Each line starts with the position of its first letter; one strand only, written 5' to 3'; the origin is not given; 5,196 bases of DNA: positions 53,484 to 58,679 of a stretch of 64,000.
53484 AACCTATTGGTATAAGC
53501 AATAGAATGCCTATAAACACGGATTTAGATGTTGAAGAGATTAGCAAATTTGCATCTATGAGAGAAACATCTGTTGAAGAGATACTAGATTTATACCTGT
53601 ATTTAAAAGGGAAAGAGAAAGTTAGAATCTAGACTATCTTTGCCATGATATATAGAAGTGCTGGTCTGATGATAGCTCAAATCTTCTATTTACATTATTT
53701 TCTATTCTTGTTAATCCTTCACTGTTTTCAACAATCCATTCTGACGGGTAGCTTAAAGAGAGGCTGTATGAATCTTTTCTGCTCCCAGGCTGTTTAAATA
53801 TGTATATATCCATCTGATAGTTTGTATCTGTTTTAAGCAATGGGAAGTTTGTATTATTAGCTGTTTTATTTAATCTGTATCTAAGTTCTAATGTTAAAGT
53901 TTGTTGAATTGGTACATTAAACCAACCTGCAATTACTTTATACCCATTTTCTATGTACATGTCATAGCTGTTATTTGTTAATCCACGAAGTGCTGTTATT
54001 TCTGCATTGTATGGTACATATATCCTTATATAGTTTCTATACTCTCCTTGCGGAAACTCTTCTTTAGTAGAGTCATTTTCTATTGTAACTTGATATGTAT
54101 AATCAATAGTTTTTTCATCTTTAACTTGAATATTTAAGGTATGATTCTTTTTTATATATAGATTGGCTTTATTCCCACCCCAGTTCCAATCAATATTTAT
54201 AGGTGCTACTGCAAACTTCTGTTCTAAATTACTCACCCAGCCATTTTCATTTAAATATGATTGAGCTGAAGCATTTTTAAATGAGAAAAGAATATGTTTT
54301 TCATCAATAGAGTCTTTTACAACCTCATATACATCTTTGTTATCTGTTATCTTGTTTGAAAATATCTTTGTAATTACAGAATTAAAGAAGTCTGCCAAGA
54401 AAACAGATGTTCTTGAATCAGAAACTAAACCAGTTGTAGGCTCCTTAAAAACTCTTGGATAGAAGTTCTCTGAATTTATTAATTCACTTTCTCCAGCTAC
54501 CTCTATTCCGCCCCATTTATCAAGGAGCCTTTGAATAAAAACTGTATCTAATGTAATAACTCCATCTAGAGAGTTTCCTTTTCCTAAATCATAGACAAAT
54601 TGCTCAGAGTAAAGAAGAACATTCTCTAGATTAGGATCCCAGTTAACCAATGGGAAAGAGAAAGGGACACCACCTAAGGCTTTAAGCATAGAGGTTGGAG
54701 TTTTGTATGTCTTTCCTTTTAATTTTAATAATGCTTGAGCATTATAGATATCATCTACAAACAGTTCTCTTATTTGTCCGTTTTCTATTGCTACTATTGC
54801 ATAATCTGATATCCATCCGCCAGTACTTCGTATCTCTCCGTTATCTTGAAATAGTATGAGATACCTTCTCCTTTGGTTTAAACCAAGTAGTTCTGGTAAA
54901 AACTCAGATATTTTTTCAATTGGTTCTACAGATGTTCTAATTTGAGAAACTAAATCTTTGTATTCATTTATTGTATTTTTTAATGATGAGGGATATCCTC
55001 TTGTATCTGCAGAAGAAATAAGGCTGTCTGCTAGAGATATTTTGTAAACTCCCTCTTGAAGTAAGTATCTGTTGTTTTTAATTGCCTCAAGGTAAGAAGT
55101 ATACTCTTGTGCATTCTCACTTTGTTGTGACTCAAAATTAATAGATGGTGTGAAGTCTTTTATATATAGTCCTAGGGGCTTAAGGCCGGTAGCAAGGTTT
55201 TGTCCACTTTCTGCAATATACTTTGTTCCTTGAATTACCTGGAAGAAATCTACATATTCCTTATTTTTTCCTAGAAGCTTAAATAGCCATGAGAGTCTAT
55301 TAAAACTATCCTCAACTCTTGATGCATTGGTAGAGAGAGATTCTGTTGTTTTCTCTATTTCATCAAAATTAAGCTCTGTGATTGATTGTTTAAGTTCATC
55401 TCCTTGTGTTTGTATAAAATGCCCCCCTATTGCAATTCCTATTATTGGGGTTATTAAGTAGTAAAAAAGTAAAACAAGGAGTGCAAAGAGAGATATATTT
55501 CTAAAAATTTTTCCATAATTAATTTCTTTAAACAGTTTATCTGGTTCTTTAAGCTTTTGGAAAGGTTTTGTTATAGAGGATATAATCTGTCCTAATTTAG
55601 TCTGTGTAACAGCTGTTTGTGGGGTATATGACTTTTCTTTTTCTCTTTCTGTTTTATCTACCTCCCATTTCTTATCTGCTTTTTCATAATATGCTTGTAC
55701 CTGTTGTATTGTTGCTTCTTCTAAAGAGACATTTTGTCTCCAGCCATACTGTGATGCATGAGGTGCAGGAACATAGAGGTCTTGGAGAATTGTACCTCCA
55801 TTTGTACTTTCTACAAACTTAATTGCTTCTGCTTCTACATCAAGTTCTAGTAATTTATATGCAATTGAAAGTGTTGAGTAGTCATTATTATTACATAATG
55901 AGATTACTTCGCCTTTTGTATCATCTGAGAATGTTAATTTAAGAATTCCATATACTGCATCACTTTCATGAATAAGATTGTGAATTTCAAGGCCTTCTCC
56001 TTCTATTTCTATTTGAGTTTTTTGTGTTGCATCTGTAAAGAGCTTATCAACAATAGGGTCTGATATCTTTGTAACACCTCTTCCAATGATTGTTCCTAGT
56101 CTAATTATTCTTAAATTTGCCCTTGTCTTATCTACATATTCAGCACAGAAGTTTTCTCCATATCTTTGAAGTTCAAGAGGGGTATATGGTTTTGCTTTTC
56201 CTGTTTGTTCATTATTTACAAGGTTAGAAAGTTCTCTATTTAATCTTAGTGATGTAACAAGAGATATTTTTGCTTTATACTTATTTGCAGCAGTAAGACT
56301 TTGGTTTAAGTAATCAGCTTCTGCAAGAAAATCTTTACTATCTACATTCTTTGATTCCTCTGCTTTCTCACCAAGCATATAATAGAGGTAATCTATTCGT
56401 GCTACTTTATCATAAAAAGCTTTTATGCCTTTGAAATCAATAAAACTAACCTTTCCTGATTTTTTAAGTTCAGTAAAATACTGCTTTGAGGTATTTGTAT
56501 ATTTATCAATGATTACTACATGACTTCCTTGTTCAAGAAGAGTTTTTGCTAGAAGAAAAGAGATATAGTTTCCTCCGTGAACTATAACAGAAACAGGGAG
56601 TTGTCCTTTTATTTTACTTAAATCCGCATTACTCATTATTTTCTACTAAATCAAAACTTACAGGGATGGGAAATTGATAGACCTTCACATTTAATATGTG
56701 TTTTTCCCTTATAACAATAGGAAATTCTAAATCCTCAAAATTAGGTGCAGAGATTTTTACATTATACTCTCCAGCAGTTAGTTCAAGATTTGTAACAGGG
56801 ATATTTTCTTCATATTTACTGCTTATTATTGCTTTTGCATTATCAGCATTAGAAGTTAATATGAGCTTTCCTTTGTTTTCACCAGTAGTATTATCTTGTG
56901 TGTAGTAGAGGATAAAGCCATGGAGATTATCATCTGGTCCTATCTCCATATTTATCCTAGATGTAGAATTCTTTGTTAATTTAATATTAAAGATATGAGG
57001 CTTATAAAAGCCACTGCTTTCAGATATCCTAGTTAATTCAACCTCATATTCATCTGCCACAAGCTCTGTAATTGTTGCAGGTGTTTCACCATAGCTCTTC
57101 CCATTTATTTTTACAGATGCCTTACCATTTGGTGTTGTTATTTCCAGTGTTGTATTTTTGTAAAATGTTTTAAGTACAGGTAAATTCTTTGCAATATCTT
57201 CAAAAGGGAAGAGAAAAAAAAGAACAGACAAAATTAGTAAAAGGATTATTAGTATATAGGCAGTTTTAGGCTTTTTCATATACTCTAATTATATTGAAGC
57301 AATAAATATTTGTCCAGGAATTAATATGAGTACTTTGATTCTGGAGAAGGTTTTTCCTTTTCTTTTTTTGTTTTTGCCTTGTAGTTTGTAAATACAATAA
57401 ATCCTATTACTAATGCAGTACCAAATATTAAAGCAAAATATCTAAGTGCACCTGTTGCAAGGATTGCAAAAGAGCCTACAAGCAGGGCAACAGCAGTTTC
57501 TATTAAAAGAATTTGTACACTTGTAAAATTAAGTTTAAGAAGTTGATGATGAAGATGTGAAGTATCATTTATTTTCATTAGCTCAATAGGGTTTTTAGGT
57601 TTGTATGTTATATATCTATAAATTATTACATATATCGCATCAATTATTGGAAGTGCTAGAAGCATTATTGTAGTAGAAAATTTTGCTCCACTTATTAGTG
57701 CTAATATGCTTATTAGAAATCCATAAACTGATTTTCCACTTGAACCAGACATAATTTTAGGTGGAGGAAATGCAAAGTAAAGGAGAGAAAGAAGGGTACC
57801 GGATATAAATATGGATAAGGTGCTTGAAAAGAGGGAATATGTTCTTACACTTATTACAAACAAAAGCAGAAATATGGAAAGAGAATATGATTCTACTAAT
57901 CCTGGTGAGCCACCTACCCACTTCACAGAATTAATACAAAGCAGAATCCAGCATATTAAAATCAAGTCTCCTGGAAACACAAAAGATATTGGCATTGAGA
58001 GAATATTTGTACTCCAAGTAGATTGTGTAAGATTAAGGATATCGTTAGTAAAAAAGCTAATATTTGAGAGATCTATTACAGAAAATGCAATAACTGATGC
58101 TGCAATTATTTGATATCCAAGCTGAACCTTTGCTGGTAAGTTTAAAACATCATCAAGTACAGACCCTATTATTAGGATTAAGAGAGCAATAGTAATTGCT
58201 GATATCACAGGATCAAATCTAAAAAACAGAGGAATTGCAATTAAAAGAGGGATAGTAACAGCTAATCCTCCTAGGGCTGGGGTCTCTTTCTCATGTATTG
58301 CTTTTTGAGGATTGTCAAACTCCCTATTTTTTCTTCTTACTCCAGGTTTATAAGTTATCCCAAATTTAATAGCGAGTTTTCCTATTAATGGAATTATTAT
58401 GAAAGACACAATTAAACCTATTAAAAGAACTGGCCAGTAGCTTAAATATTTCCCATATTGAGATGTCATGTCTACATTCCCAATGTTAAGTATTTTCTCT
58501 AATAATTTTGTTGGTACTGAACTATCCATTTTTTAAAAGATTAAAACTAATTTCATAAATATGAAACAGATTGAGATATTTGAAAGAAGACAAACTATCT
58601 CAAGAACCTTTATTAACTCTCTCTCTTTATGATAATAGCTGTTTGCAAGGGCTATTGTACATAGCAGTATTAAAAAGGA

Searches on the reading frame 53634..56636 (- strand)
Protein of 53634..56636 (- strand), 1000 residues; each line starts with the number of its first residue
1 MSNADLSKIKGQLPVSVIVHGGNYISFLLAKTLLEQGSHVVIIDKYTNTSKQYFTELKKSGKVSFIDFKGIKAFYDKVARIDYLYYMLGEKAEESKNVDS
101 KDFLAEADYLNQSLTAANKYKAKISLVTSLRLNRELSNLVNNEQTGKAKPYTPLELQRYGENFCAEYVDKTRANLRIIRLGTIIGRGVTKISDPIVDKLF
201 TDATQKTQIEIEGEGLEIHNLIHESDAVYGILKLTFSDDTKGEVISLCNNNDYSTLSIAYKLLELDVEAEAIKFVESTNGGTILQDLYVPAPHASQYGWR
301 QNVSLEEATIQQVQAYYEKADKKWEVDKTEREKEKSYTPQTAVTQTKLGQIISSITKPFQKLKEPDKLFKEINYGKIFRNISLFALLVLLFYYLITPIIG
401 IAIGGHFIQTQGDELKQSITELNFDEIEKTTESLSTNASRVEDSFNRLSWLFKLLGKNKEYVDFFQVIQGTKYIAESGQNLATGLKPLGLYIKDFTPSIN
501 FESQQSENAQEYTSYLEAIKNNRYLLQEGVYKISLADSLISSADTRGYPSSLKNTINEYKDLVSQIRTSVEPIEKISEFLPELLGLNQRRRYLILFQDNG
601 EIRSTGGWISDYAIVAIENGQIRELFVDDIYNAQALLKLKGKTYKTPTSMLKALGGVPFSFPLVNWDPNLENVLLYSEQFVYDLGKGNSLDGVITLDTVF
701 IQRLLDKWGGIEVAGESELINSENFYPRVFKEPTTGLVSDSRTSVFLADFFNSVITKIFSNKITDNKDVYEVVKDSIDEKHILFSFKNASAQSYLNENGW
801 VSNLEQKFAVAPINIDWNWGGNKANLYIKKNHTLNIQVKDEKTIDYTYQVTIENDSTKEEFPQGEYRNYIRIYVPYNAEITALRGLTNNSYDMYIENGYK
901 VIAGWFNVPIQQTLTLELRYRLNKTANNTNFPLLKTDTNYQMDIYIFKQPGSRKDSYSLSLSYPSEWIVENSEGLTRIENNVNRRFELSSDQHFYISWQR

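Call 10: search_protein_families(library=pfam, proteins=[window:53634-56636:-], max_evalue=0.001)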
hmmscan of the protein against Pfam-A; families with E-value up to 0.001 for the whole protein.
window:53634-56636:- (1000 aa): 1 family
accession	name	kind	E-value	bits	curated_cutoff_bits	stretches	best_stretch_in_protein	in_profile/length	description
PF13196.11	DUF4012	-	6.7e-18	66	28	1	588-726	2-136/144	Protein of unknown function (DUF4012)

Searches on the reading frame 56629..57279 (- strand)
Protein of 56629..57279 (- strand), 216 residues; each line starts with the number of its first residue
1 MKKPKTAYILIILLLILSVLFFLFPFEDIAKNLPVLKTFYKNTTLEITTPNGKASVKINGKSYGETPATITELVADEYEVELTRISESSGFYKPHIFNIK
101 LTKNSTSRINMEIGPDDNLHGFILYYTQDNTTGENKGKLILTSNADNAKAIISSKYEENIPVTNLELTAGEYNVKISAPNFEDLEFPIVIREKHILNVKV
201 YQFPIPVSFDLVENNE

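Call 11: search_protein_families(library=pfam, proteins=[window:56629-57279:-], max_evalue=0.001)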
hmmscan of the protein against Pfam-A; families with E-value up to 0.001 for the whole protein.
window:56629-57279:- (216 aa): 1 family
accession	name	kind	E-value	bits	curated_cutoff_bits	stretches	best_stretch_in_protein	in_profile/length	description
PF08308.17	PEGA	-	5.8e-15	55.4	20.8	2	44-113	3-67/71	PEGA domain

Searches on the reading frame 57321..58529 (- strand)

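Call 10: search_protein_families(library=pfam, proteins=[window:57321-58529:-], max_evalue=0.001)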
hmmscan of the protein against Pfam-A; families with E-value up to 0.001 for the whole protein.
window:57321-58529:- (402 aa): 1 family
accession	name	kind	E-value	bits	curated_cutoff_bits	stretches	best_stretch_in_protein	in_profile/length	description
PF00953.26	Glycos_transf_4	-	2.1e-12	47.8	27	1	112-280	4-159/160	Glycosyl transferase family 4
